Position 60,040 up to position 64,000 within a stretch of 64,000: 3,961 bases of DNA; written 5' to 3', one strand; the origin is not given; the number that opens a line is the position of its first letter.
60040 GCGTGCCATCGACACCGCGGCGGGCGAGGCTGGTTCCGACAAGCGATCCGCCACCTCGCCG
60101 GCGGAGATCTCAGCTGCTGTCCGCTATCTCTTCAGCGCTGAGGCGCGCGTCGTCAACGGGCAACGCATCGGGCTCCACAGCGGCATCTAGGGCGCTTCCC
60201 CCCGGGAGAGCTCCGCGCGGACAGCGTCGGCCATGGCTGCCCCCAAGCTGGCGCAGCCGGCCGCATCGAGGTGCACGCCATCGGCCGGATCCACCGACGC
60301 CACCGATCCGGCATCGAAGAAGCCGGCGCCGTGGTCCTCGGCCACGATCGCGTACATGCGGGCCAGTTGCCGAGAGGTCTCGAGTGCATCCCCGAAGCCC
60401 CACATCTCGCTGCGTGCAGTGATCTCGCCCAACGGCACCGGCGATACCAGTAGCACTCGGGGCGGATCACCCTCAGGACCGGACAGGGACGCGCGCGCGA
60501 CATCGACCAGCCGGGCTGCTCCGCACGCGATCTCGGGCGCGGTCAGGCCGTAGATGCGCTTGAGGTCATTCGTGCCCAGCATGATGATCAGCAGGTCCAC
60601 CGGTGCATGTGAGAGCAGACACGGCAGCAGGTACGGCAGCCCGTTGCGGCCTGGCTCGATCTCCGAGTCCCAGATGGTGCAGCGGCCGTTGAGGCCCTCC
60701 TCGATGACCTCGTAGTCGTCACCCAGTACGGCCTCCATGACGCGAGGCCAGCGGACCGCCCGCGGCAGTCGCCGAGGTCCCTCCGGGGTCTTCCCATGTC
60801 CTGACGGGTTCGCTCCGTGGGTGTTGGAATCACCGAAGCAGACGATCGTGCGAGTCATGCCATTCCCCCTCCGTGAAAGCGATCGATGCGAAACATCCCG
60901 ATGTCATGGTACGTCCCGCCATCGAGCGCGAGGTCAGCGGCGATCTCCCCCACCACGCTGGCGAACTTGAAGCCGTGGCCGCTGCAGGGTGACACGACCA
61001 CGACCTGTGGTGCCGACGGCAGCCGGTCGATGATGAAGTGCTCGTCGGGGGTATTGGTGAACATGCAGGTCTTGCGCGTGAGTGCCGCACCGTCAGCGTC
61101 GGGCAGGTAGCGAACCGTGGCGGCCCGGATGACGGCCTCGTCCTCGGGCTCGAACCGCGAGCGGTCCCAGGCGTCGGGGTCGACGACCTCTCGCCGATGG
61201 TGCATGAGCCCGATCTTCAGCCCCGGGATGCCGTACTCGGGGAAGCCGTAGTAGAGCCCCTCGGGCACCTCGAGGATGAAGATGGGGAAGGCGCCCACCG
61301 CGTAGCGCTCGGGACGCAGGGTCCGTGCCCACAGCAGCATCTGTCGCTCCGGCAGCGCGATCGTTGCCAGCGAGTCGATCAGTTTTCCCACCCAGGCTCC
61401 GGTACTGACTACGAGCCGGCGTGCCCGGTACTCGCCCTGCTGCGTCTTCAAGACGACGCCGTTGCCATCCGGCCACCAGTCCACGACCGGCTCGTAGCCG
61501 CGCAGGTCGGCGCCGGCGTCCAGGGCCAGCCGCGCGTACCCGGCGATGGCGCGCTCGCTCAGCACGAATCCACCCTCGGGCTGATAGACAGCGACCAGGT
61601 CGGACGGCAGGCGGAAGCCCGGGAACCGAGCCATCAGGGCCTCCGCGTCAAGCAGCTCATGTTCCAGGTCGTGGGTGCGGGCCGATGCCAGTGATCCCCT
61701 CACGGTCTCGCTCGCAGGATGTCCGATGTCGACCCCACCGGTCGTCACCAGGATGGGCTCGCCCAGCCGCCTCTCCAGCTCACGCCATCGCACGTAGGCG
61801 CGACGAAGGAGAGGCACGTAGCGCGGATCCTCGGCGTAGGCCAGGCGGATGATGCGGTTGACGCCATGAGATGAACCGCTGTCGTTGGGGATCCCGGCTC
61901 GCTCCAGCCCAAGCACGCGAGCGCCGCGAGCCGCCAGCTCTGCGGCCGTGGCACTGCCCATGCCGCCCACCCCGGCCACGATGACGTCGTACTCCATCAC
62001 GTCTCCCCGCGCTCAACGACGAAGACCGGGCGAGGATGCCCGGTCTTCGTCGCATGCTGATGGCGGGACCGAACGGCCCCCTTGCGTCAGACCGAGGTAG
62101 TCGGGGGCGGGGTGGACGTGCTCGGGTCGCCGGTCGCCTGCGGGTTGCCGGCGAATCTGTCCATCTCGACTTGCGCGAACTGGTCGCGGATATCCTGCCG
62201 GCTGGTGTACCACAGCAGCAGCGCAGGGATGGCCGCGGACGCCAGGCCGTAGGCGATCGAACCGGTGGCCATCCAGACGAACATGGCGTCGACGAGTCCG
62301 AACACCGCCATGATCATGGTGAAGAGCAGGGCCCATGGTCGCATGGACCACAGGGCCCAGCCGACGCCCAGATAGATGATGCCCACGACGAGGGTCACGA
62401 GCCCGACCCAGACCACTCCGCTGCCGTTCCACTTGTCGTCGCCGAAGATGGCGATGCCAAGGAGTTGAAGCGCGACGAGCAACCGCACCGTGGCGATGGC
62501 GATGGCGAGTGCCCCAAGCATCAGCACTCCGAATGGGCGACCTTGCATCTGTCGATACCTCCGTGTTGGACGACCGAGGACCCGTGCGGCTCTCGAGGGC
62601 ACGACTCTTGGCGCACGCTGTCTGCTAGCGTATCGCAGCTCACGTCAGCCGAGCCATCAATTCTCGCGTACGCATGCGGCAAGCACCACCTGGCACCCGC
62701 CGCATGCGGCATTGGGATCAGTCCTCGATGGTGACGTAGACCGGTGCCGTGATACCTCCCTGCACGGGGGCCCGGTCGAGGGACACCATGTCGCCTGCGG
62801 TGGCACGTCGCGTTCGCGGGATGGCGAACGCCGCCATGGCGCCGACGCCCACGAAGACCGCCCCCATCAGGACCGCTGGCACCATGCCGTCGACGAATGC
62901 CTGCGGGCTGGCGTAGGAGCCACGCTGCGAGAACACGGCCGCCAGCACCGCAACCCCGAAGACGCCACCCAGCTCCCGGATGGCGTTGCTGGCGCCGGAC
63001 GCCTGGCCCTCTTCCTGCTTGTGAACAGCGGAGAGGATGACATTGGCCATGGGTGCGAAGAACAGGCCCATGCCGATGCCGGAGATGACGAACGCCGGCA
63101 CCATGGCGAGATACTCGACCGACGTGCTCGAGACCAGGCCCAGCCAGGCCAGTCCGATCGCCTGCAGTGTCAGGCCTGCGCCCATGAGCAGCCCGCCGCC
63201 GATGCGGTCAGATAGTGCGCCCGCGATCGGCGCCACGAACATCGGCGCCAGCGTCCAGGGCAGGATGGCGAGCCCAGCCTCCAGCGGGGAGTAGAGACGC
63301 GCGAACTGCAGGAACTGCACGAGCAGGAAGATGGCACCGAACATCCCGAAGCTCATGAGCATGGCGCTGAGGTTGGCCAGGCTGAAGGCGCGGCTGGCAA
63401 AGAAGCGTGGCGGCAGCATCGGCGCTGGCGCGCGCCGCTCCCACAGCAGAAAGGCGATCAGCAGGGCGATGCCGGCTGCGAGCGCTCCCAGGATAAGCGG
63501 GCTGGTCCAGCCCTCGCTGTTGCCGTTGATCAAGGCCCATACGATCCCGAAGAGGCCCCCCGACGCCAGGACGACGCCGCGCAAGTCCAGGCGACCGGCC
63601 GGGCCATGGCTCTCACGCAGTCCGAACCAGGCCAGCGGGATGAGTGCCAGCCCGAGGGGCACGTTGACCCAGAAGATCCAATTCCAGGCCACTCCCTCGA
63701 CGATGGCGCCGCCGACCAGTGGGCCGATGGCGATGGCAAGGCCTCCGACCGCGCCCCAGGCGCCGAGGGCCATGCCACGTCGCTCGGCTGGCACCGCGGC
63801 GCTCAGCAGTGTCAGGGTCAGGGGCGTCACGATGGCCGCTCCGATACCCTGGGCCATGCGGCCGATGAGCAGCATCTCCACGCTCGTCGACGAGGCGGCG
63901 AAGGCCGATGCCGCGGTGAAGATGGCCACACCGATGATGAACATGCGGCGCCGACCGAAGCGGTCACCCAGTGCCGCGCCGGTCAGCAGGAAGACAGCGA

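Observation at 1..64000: Unusually high density of frame disruptions across otherwise intact, conserved genes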

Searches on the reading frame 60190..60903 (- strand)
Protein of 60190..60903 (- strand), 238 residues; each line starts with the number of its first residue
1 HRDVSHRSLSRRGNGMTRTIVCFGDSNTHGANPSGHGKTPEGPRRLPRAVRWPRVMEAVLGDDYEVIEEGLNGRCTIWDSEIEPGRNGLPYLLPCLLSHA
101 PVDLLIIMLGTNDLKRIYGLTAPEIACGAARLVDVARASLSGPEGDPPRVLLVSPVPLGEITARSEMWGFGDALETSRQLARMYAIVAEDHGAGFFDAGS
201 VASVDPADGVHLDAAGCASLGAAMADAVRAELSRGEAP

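Call 19: search_protein_families(library=pfam, proteins=[window:60190-60903:-], max_evalue=0.01)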
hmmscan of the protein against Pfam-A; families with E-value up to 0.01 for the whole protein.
window:60190-60903:- (238 aa): 2 families
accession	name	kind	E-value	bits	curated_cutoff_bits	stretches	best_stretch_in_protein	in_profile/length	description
PF13472.12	Lipase_GDSL_2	-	6.5e-18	66.3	32.9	1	22-216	1-175/178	GDSL-like Lipase/Acylhydrolase family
PF00657.28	Lipase_GDSL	-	2.1e-07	31.7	23.6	1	20-216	1-200/208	GDSL-like Lipase/Acylhydrolase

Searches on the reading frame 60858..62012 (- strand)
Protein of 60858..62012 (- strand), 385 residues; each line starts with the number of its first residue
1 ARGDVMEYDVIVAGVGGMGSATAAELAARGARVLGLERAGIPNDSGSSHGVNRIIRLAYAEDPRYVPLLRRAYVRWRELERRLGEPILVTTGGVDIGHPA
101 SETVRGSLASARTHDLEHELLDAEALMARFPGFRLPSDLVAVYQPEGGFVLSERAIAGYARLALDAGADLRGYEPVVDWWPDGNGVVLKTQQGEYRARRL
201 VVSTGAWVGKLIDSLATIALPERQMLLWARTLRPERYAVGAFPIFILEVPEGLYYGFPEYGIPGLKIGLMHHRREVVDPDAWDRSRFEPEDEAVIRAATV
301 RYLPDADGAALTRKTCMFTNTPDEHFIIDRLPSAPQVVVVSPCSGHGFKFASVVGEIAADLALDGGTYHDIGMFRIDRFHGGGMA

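Call 69: search_protein_families(library=pfam, proteins=[window:60858-62012:-], max_evalue=0.01)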
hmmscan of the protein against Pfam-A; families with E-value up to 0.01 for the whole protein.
window:60858-62012:- (385 aa): 1 family
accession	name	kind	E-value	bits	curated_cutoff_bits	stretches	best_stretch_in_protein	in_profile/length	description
PF01266.30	DAO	-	2e-48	166.2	27.9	1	9-361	1-353/353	FAD dependent oxidoreductase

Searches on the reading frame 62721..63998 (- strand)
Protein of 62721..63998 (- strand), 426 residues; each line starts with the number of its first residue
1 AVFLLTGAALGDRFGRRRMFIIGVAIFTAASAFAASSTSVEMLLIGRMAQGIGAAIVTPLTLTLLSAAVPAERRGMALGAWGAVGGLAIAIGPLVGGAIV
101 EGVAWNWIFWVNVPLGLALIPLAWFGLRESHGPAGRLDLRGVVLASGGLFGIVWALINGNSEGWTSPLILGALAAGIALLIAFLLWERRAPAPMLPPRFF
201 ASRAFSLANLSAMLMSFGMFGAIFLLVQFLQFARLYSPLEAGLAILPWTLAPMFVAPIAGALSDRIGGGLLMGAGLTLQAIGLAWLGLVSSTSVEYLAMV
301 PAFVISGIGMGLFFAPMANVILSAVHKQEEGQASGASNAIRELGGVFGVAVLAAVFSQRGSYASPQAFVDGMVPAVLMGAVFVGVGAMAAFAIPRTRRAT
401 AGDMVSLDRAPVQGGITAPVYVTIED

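Call 69: search_protein_families(library=pfam, proteins=[window:62721-63998:-], max_evalue=0.01)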
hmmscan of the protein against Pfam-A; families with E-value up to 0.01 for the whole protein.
window:62721-63998:- (426 aa): 4 families
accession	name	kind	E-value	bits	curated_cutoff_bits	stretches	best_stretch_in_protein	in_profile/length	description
PF07690.21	MFS_1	-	9.6e-41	140.3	33.4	1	1-348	46-346/347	Major Facilitator Superfamily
PF00083.30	Sugar_tr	-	2.5e-10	40.3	22.3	1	7-130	66-194/452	Sugar (and other) transporter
PF03209.21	PUCC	-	5.9e-06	26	21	1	3-103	260-363/401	PUCC protein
PF03137.26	OATP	-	0.0039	16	25.8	1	37-100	130-193/545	Organic Anion Transporter Polypeptide (OATP) family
